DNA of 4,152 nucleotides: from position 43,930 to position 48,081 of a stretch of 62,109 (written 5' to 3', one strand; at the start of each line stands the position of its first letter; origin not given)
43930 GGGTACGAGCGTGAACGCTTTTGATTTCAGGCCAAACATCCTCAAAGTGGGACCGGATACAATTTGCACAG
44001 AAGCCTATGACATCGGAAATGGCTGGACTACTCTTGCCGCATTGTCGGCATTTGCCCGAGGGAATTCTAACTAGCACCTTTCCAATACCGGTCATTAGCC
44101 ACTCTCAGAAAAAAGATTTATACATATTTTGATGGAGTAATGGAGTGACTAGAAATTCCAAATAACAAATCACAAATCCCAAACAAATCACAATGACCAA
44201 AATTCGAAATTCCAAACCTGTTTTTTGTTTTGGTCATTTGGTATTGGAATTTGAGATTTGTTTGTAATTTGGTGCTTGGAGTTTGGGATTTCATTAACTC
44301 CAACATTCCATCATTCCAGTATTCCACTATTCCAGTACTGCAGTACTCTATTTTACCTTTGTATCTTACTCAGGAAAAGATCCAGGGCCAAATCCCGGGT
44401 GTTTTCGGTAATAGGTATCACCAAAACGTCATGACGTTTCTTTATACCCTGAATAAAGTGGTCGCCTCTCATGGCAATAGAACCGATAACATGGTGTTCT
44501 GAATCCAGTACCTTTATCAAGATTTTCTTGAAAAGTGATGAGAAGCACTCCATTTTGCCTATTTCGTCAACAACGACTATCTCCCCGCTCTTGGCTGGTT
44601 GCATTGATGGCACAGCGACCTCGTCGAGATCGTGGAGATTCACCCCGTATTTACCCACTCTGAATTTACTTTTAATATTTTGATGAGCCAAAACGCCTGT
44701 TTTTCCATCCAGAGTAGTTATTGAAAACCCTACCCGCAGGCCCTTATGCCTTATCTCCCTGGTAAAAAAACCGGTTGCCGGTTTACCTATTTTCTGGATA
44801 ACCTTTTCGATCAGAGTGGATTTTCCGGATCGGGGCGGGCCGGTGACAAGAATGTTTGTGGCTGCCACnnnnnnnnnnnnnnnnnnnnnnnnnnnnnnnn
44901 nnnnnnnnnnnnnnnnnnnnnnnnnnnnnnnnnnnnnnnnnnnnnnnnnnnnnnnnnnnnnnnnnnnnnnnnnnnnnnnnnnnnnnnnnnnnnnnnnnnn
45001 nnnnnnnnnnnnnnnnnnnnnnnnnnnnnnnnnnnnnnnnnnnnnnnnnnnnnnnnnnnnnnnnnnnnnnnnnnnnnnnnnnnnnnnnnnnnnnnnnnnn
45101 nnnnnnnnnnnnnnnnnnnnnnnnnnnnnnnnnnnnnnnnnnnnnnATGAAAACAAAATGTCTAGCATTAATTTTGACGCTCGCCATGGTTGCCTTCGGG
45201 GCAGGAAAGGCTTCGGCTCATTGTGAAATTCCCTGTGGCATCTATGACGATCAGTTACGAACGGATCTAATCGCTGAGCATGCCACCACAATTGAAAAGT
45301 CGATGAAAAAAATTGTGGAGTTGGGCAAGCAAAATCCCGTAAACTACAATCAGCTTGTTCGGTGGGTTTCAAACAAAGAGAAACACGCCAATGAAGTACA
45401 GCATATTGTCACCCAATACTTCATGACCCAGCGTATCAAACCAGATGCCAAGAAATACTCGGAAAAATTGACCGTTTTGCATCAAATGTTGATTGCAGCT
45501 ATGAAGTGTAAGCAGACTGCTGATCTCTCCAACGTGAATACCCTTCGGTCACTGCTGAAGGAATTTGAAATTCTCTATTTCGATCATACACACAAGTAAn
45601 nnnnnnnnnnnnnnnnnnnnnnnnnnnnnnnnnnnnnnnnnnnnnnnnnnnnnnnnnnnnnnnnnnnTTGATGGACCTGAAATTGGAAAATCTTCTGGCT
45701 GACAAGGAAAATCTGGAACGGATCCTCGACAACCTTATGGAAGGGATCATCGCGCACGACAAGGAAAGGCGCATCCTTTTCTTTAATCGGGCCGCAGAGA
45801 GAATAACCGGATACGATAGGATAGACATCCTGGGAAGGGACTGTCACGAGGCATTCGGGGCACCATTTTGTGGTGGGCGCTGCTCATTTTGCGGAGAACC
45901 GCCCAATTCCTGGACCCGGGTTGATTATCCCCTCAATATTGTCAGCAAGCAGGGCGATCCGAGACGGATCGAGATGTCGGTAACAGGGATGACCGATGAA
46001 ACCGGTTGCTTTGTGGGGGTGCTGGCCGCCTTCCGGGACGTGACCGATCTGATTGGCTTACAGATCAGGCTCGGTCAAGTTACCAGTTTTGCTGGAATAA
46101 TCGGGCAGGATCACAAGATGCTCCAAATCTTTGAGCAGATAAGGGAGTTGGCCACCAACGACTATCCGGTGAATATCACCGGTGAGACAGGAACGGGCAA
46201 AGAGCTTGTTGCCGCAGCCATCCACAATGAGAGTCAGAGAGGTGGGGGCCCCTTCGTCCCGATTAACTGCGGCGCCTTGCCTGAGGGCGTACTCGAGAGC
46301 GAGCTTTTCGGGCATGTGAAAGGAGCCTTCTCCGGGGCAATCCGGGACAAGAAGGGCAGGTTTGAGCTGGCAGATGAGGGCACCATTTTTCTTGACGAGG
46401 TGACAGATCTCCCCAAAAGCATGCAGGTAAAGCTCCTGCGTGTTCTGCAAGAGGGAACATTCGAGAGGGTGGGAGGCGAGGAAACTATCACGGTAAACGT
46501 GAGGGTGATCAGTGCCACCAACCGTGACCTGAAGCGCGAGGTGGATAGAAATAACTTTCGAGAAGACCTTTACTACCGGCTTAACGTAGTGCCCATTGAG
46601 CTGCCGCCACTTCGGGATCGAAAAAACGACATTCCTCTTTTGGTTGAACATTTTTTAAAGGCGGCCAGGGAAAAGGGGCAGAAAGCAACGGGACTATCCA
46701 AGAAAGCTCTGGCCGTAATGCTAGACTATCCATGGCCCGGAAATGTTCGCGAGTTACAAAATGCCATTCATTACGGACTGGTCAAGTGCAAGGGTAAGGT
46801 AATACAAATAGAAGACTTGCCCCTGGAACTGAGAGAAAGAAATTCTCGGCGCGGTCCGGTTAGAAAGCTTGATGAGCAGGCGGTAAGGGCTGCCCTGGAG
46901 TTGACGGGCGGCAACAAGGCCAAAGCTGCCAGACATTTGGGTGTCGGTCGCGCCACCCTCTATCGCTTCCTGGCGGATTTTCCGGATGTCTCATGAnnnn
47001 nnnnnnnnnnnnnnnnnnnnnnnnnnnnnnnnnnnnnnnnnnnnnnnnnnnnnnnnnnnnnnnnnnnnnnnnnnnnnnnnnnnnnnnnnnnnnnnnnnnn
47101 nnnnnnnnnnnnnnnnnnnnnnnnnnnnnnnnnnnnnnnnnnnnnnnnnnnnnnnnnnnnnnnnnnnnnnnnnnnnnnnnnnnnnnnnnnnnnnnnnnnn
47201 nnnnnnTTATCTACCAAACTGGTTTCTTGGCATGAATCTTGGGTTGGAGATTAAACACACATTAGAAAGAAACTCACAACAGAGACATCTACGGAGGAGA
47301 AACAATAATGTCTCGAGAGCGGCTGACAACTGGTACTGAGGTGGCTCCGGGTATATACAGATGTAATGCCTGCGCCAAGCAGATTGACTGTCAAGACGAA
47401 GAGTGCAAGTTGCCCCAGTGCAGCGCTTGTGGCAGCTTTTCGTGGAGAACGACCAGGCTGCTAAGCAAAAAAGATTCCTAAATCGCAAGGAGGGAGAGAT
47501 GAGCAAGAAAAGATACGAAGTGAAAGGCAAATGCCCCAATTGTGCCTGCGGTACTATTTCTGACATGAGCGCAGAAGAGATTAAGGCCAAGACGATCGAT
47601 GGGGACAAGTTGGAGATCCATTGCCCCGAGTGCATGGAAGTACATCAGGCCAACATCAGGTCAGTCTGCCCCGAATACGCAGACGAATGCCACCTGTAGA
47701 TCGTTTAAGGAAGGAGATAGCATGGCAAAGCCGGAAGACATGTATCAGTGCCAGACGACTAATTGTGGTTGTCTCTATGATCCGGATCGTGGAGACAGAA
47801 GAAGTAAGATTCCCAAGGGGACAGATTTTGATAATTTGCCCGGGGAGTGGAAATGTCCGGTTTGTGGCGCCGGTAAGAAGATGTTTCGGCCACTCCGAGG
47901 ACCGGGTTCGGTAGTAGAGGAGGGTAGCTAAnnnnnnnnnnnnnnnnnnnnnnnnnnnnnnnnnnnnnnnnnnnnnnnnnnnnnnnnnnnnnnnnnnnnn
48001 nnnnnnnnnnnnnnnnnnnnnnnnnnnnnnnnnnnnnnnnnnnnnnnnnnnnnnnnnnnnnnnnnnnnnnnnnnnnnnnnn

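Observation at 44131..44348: Two copies of one ~200-nt hairpin element 17 kb apart share a 66-nt perfectly identical arm, and the other arm varies only at heptamer positions 6-7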

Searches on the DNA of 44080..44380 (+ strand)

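Call 59: search_dna_similar(query=window:44150-44300:+, collection=plasmids, mode=distant, max_evalue=0.001, max_rows=20)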
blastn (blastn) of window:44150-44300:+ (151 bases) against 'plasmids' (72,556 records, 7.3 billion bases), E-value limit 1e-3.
No match.
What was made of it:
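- Tried and rejected: Plasmids gave no blastn match (call 59).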

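Call 64: search_rna_families(source=window, start=44080, end=44380, threshold=evalue, max_evalue=1)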
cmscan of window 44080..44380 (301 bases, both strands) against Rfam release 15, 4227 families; matches with E-value up to 1: 9.
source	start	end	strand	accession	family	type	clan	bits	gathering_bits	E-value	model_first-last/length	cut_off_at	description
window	44150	44288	+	RF03926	MIR1435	Gene; miRNA;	-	22.9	94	0.3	1-186/186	no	MIR1435 microRNA precursor family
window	44129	44314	+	RF04128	MIR8562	Gene; miRNA;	-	22.6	211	0.033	1-242/242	no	MIR8562 microRNA precursor family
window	44129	44314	-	RF04128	MIR8562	Gene; miRNA;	-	22.6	211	0.034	1-242/242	no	MIR8562 microRNA precursor family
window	44153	44285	-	RF03839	MIR2599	Gene; miRNA;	-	22.1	120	0.054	1-132/132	no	MIR2599 microRNA precursor family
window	44156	44267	+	RF04213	MIR7807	Gene; miRNA;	-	20.3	90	0.097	1-134/134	no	MIR7807 microRNA precursor family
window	44153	44270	+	RF04134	MIR7504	Gene; miRNA;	-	19.9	83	0.46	1-124/124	no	MIR7504 microRNA precursor family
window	44130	44312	+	RF04139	MIR841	Gene; miRNA;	-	19.2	200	0.11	1-212/212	no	MIR841 microRNA precursor family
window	44152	44270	+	RF03839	MIR2599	Gene; miRNA;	-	18.8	120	0.36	1-132/132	no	MIR2599 microRNA precursor family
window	44168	44291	+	RF02516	MIR393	Gene; miRNA;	-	17.6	60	0.26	1-126/126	no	mir-393 microRNA precursor family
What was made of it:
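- On Any Rfam RNA family: At E <= 1 the element gives only weak matches to plant miRNA-precursor hairpins, far below threshold (call 64).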

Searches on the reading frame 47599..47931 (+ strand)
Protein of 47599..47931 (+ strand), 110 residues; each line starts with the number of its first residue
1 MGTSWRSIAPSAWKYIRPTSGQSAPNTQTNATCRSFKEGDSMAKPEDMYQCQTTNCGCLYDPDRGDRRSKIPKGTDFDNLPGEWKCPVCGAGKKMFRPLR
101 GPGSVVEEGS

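Call 70: search_protein_families(library=pfam, max_evalue=0.00001, proteins=[window:47599-47931:+])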
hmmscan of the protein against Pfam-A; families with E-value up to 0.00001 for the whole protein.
window:47599-47931:+ (110 aa): 1 family
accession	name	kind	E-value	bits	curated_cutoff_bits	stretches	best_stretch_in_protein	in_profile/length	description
PF00301.25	Rubredoxin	-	3e-17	62.8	23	1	49-96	2-47/47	Rubredoxin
